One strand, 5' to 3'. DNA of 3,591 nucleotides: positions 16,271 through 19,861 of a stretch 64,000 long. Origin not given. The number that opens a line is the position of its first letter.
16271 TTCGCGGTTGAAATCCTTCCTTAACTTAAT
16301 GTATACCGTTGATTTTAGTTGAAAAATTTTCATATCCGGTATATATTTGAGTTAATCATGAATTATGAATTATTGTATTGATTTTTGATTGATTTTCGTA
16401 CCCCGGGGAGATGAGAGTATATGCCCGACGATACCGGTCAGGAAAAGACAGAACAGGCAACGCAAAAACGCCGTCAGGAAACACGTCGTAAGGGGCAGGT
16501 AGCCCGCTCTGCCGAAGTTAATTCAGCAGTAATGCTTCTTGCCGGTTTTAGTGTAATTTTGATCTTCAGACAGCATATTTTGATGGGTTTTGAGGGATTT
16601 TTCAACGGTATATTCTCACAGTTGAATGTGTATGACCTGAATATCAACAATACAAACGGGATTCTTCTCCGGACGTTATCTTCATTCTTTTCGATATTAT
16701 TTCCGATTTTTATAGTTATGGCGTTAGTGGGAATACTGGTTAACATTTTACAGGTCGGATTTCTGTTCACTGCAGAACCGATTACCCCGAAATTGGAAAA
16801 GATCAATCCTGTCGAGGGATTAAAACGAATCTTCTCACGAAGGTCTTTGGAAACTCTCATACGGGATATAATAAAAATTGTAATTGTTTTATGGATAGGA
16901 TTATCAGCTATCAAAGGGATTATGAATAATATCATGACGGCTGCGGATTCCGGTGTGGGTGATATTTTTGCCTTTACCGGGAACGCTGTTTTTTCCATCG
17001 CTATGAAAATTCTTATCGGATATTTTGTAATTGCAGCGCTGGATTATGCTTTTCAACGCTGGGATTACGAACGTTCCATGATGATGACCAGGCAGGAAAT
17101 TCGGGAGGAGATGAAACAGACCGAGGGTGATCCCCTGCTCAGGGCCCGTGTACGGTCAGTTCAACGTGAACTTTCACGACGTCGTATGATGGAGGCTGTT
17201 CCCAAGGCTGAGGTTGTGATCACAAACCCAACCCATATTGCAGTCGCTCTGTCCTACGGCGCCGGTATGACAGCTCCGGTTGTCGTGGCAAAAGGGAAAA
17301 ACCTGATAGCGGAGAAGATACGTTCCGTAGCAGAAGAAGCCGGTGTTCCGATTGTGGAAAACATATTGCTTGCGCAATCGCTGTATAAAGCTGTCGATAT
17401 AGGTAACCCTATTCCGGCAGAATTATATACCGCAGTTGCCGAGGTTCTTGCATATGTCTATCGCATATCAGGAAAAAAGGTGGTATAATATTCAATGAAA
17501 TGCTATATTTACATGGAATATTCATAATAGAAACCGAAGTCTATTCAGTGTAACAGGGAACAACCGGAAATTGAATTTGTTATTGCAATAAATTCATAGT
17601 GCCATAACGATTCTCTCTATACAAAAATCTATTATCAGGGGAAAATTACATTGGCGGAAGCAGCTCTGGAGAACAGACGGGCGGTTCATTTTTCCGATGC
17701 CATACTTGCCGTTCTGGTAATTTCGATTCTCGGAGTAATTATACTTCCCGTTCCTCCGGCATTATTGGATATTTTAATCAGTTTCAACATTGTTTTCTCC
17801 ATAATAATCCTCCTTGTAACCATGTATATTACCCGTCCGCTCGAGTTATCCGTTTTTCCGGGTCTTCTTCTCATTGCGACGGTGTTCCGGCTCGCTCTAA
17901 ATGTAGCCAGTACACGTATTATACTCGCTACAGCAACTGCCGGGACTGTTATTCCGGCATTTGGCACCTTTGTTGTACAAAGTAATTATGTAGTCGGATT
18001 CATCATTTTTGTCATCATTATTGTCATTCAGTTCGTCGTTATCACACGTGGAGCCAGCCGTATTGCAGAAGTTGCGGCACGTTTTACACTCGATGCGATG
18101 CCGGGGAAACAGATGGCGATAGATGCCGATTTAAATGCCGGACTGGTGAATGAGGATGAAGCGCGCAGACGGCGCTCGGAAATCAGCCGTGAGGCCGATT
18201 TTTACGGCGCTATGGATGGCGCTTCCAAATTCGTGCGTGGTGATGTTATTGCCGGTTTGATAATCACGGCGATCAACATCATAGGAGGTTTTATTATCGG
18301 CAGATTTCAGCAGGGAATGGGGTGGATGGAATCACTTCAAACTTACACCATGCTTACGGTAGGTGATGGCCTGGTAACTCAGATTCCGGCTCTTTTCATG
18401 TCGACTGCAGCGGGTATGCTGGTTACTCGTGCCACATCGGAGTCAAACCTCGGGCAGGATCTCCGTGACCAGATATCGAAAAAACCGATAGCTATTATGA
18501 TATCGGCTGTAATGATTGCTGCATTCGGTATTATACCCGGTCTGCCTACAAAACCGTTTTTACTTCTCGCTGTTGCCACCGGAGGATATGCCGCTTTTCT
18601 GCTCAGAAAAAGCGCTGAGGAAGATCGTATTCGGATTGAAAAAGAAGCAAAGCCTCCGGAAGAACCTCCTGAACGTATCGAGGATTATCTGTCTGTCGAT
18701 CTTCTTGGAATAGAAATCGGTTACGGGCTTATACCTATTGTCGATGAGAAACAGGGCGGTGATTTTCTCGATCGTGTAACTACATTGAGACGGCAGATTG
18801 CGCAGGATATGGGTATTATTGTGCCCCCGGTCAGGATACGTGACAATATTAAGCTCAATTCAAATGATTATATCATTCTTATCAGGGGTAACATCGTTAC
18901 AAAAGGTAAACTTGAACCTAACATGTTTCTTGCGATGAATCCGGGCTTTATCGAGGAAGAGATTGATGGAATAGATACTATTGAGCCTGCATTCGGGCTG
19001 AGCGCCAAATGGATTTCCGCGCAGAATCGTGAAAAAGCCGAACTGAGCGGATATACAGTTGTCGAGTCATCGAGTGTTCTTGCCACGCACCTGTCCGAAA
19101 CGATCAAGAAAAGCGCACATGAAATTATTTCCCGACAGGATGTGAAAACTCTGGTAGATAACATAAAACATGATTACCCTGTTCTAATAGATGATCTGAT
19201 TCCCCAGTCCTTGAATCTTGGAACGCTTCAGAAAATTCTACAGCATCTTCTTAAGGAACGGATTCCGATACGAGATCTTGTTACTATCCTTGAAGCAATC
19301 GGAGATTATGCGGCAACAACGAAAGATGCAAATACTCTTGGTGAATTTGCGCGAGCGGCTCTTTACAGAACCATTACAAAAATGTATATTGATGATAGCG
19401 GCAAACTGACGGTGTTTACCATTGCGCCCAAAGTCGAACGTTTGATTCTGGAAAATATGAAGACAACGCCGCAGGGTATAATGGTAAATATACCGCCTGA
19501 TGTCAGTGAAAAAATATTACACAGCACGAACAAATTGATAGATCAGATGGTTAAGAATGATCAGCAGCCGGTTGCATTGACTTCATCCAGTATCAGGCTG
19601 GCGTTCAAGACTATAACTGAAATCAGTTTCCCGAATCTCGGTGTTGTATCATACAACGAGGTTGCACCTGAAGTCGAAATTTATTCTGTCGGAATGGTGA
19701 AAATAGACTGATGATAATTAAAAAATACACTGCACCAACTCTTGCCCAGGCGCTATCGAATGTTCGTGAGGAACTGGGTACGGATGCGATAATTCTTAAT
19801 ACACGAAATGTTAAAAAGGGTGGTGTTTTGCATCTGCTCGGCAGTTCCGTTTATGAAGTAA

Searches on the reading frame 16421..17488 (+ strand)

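Call 71: search_protein_families(library=pfam, proteins=[window:16421-17488:+], max_evalue=0.00001)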
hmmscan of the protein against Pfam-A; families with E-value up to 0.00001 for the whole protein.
window:16421-17488:+ (355 aa): 1 family
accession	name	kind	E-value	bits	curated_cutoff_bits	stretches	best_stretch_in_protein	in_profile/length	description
PF01312.24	Bac_export_2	-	1.1e-125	419.7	24.4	1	7-346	1-335/335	FlhB HrpN YscU SpaS Family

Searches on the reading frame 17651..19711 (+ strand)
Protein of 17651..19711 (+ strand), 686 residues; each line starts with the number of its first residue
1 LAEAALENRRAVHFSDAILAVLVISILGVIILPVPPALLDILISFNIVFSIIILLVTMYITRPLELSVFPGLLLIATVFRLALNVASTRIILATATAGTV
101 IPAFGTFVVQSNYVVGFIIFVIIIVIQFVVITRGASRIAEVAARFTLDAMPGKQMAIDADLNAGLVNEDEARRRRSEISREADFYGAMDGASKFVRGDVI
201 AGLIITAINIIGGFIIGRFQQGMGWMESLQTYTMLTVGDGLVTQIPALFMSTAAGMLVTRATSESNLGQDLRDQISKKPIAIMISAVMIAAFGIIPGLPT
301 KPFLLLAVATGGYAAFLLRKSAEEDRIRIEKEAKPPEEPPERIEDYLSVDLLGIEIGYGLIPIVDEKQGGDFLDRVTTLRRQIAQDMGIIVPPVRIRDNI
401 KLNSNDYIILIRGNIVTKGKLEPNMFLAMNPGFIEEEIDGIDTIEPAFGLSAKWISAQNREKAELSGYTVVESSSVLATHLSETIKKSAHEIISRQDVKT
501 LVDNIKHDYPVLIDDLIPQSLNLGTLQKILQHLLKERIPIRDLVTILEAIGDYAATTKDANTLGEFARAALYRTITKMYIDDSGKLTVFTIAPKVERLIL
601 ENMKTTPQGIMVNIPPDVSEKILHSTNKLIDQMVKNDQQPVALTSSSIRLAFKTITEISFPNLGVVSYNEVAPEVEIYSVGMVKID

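Call 71: search_protein_families(library=pfam, proteins=[window:17651-19711:+], max_evalue=0.00001)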
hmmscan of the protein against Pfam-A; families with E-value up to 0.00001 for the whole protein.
window:17651-19711:+ (686 aa): 1 family
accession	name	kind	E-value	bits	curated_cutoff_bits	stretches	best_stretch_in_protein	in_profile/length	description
PF00771.25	FHIPEP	-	6.5e-263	874.6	29.1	1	26-675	1-656/657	FHIPEP family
